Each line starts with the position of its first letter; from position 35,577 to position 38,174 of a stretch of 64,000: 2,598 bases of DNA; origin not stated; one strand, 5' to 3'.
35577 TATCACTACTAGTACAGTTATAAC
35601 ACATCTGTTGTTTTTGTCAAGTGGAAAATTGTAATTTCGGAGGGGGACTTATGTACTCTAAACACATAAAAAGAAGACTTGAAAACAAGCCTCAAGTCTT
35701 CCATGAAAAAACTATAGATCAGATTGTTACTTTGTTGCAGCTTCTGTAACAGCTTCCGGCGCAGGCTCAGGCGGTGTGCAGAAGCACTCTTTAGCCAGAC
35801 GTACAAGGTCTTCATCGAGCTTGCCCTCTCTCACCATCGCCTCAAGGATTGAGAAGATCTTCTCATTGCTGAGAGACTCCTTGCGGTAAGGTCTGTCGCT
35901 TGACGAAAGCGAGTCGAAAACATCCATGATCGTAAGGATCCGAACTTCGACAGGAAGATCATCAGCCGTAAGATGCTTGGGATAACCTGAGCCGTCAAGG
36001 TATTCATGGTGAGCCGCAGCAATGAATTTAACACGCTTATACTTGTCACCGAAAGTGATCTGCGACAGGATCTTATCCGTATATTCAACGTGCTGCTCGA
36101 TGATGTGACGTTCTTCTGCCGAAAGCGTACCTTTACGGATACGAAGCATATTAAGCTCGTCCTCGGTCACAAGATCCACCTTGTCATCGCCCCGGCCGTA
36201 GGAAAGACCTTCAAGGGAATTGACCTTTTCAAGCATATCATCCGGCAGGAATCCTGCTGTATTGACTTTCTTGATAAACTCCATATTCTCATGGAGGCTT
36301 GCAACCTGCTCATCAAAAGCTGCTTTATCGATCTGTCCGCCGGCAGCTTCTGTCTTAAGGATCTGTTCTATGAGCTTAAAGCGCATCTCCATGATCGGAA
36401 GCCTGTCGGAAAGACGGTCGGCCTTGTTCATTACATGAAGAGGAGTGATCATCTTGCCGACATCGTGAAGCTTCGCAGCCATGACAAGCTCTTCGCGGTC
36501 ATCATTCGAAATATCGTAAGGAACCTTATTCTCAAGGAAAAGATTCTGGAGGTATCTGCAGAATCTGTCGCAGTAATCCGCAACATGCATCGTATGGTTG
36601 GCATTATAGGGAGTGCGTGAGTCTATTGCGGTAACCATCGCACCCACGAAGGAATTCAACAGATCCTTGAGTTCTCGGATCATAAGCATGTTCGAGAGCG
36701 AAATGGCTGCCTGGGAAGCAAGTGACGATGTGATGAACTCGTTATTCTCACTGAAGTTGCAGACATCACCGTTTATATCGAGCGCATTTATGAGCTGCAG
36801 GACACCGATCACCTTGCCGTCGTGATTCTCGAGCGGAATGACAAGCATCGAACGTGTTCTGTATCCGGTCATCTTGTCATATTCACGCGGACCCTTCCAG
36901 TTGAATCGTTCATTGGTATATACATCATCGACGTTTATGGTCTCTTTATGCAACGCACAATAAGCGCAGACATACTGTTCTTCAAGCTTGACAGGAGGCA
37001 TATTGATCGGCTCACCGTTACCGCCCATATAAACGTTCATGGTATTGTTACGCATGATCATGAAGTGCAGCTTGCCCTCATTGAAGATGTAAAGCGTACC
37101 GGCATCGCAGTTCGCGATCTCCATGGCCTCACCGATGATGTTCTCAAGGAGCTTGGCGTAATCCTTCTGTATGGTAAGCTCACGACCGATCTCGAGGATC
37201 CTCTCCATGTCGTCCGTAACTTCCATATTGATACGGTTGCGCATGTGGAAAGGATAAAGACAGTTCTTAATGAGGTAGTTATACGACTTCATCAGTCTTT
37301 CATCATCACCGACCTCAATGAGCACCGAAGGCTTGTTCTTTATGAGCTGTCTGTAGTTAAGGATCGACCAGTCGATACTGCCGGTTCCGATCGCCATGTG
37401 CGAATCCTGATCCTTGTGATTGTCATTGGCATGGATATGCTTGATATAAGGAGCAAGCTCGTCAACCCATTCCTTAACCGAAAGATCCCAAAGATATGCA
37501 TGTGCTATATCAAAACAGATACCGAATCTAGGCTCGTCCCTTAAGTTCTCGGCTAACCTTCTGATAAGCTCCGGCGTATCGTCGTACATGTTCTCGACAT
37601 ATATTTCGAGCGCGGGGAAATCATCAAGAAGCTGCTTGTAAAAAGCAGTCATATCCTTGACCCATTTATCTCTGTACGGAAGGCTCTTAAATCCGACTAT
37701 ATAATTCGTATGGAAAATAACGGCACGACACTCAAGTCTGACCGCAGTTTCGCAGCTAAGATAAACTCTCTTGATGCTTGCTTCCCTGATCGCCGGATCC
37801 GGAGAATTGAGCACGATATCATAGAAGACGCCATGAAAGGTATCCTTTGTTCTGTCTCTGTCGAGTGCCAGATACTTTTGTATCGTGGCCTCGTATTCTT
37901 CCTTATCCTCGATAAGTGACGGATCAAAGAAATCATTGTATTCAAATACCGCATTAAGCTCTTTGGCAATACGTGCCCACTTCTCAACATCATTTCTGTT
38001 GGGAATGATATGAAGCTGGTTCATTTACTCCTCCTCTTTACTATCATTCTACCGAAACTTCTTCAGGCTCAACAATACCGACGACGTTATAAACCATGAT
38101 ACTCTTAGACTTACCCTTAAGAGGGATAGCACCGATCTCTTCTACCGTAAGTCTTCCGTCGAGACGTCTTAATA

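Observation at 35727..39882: Two-gene operon: CHASE2 class III cyclase followed by a TIM-barrel + GAF + HD-GYP fusion protein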

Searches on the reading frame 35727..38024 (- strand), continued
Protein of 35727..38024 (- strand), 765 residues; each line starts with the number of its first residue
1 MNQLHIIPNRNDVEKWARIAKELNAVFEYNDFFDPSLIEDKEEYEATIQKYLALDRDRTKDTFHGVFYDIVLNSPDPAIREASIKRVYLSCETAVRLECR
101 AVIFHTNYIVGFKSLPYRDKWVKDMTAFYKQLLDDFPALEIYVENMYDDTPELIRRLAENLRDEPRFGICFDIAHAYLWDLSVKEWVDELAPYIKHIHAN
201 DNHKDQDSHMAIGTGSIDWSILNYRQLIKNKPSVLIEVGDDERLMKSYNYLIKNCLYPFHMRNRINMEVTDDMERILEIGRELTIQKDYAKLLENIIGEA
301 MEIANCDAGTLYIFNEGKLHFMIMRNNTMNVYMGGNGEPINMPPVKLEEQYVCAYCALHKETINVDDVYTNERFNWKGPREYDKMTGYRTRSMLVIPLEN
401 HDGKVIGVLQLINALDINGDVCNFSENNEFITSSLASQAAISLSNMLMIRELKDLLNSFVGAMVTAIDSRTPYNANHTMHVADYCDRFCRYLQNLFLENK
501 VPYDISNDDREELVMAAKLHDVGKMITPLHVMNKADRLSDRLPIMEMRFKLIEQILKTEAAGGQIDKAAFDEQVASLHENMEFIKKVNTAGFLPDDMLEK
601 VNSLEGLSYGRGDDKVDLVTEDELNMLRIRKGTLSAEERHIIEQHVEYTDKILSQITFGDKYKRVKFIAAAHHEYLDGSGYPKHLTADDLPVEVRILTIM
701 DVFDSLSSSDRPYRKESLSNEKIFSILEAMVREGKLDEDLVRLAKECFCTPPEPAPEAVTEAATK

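Call 81: predict_structure(alignment_id=A3)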
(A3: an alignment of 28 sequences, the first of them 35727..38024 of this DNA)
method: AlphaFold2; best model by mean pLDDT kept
length: 765 residues; sequences in the alignment: 28
mean_pLDDT: 87.5   pTM: 0.51
mean pLDDT of the five models: 87.5, 85.8, 85.2, 84.1, 83.3
residues with pLDDT >= 90: 430; 70-90: 292; 50-70: 22; < 50: 21
segments of 3 or more residues with pLDDT < 50: 262-269, 754-765
pLDDT, mean of each block of 10 residues (from residue 1): 85 94 93 86 94 93 82 84 91 95 83 79 94 96 91 94 96 94 95 96 90 94 87 93 94 81 41 68 78 87 88 90 89 85 88 91 88 85 82 91 87 85 82 80 78 78 81 88 96 92 91 94 88 87 94 93 91 94 92 90 92 88 92 87 92 86 92 95 94 97 89 78 94 96 92 44 38
secondary structure, 60 per line:
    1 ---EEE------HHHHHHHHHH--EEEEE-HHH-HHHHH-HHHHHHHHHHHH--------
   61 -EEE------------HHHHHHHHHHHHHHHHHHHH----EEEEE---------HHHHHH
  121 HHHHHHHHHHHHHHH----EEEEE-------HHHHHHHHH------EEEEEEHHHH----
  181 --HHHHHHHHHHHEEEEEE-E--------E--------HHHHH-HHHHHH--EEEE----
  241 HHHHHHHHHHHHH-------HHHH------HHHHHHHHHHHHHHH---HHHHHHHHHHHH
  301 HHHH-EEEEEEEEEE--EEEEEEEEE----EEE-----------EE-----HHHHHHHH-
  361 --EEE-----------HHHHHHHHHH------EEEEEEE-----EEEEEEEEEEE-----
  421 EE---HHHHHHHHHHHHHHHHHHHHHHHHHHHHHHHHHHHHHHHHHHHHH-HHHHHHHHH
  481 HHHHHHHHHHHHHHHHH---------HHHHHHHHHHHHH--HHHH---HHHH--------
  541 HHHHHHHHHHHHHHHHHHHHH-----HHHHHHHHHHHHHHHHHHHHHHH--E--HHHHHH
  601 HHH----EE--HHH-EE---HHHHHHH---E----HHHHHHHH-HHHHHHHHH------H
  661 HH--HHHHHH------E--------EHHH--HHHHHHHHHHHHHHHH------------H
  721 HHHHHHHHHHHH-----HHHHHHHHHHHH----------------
elements in order (helices of 4 or more, strands of 3 or more residues): E4-6 H13-22 E25-29 H35-39 H41-52 E62-64 H77-96 E101-105 H115-135 E140-144 H152-160 E167-172 H173-176 H183-193 E194-199 H219-223 H225-230 E233-236 H241-253 H261-264 H271-285 H289-304 E306-315 E318-326 E331-333 H352-359 E363-365 H377-386 E393-399 E405-415 H426-470 H472-497 H507-519 H522-525 H529-532 H541-561 H567-589 H595-603 H621-627 H636-643 H645-653 H665-670 H692-707 H720-732 H738-749

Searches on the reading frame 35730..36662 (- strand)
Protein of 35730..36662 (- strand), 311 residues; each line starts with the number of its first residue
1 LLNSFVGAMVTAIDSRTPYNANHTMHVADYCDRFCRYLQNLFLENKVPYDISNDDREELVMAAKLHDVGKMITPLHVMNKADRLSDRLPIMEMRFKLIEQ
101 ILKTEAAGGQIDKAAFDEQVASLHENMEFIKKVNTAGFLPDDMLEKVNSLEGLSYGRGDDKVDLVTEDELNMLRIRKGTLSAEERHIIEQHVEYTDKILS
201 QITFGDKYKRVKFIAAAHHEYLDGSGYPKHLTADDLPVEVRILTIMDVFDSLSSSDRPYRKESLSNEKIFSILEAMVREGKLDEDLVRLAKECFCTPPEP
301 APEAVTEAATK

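Call 40: search_solved_structures(query=window:35730-36662:-, max_evalue=0.01, show_alignments=4)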
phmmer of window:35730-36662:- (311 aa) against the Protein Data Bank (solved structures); distinct sequences matched with E-value up to 0.01: 5.
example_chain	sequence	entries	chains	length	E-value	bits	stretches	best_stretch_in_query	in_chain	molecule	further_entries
5z7c_A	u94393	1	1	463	8.8e-20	74.9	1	175-278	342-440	3'3'-cGAMP-specific phosphodiesterase 3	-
9rbz_A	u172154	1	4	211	3.4e-11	46.7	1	173-274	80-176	HD domain/sensory box protein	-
9rc0_A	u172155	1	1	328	1.6e-10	44.5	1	173-274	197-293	HD domain/sensory box protein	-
4mcw_A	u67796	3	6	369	7.5e-10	42.3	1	175-262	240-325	Metal dependent phosphohydrolase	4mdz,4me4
4r8z_A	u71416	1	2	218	2.1e-07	34.2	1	211-268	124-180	Cyclic di-GMP phosphodiesterase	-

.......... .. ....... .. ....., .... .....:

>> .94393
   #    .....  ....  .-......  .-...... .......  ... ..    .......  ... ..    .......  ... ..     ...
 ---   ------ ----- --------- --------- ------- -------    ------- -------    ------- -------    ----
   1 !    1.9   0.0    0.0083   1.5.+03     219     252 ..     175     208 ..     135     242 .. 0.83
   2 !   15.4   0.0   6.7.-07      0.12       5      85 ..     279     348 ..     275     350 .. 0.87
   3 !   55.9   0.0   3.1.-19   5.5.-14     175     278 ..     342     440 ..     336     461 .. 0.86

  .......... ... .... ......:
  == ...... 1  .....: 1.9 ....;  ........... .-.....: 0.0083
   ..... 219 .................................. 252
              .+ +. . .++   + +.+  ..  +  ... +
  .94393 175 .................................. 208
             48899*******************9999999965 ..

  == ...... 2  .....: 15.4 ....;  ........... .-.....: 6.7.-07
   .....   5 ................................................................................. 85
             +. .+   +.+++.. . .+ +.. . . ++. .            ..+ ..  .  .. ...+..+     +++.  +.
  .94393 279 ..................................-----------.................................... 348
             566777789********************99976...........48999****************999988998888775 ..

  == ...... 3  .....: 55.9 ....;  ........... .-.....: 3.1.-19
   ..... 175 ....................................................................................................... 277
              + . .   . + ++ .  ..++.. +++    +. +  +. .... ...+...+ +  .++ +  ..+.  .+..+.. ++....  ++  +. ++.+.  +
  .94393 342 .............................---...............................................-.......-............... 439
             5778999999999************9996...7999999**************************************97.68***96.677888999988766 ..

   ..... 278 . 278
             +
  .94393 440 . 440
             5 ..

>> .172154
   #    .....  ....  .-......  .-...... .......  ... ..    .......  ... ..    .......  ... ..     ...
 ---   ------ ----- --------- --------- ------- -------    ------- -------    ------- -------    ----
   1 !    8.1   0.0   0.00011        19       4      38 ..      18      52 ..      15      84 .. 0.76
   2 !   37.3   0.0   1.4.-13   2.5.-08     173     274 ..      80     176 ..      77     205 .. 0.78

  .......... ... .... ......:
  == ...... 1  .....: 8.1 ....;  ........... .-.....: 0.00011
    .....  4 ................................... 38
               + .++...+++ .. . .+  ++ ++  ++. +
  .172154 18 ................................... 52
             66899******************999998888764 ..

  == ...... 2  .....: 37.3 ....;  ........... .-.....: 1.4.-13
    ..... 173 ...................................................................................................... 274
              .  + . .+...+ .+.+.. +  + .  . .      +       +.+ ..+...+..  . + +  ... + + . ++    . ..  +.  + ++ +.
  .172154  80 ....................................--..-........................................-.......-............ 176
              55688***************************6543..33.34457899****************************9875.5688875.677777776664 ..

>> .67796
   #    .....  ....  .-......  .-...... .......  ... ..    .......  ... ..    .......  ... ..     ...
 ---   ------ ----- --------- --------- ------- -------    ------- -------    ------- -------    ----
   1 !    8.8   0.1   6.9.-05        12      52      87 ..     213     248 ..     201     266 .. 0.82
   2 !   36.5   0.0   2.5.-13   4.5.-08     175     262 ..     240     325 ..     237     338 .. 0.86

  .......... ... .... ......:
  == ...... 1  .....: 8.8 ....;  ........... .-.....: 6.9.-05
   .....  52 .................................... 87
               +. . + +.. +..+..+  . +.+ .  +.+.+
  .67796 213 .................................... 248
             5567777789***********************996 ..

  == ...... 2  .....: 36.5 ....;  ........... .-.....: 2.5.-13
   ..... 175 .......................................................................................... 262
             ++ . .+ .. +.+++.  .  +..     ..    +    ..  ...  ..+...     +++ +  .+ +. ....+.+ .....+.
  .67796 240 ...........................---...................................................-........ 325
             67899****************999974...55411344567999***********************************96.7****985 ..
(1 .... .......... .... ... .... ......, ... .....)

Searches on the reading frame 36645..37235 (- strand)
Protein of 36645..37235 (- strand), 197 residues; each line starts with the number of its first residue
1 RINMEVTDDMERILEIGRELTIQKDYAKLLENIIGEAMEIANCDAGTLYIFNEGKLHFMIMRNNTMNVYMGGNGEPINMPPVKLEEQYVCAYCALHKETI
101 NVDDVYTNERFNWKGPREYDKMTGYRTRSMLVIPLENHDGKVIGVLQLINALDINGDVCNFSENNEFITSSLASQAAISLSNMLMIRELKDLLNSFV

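Call 37: search_solved_structures(query=window:36645-37235:-, max_evalue=0.001, show_alignments=5)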
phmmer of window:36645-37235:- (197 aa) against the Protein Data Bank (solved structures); distinct sequences matched with E-value up to 0.001: 16.
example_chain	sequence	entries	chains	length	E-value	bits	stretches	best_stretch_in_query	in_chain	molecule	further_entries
3lfv_A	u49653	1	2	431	5.6e-22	81.3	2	6-170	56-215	cGMP-specific 3',5'-cyclic phosphodiesterase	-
3mf0_A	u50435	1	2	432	5.6e-22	81.3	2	6-170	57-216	cGMP-specific 3',5'-cyclic phosphodiesterase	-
9lss_A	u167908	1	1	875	4.9e-21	78.3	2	6-170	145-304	cGMP-specific 3',5'-cyclic phosphodiesterase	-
3bjc_A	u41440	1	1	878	4.9e-21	78.3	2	6-170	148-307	cGMP-specific 3',5'-cyclic phosphodiesterase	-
1ykd_A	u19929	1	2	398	1.3e-14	57.4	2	29-152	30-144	adenylate cyclase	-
3jab_B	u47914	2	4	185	1.7e-11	47.2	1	11-190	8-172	GafB domain of phosphodiesterase 2A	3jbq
2k31_A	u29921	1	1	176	2.2e-11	46.8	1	43-167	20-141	Phosphodiesterase 5A, cGMP-specific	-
1mc0_A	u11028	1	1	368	7.3e-11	45.1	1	10-190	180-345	3',5'-cyclic nucleotide phosphodiesterase 2A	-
3ibj_A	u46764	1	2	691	2.1e-10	43.6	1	10-190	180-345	cGMP-dependent 3',5'-cyclic phosphodiesterase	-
9lrn_A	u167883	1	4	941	3.9e-10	42.7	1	10-190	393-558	cGMP-dependent 3',5'-cyclic phosphodiesterase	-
4mcw_A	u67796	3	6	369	2e-09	40.4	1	86-190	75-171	Metal dependent phosphohydrolase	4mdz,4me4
2zmf_A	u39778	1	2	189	5.6e-09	38.9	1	29-183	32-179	cAMP and cAMP-inhibited cGMP 3',5'-cyclic phosphodiesterase 10A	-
2xss_A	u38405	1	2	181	8.8e-06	28.5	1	91-179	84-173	CGMP-SPECIFIC 3', 5'-CYCLIC PHOSPHODIESTERASE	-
9cxg_A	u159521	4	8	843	0.00012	24.8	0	91-170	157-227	Cone cGMP-specific 3',5'-cyclic phosphodiesterase subunit alpha'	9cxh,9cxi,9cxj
10oz_A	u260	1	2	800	0.0002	24.1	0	91-178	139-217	cGMP-specific 3',5'-cyclic phosphodiesterase PDE5-PDE6 chimera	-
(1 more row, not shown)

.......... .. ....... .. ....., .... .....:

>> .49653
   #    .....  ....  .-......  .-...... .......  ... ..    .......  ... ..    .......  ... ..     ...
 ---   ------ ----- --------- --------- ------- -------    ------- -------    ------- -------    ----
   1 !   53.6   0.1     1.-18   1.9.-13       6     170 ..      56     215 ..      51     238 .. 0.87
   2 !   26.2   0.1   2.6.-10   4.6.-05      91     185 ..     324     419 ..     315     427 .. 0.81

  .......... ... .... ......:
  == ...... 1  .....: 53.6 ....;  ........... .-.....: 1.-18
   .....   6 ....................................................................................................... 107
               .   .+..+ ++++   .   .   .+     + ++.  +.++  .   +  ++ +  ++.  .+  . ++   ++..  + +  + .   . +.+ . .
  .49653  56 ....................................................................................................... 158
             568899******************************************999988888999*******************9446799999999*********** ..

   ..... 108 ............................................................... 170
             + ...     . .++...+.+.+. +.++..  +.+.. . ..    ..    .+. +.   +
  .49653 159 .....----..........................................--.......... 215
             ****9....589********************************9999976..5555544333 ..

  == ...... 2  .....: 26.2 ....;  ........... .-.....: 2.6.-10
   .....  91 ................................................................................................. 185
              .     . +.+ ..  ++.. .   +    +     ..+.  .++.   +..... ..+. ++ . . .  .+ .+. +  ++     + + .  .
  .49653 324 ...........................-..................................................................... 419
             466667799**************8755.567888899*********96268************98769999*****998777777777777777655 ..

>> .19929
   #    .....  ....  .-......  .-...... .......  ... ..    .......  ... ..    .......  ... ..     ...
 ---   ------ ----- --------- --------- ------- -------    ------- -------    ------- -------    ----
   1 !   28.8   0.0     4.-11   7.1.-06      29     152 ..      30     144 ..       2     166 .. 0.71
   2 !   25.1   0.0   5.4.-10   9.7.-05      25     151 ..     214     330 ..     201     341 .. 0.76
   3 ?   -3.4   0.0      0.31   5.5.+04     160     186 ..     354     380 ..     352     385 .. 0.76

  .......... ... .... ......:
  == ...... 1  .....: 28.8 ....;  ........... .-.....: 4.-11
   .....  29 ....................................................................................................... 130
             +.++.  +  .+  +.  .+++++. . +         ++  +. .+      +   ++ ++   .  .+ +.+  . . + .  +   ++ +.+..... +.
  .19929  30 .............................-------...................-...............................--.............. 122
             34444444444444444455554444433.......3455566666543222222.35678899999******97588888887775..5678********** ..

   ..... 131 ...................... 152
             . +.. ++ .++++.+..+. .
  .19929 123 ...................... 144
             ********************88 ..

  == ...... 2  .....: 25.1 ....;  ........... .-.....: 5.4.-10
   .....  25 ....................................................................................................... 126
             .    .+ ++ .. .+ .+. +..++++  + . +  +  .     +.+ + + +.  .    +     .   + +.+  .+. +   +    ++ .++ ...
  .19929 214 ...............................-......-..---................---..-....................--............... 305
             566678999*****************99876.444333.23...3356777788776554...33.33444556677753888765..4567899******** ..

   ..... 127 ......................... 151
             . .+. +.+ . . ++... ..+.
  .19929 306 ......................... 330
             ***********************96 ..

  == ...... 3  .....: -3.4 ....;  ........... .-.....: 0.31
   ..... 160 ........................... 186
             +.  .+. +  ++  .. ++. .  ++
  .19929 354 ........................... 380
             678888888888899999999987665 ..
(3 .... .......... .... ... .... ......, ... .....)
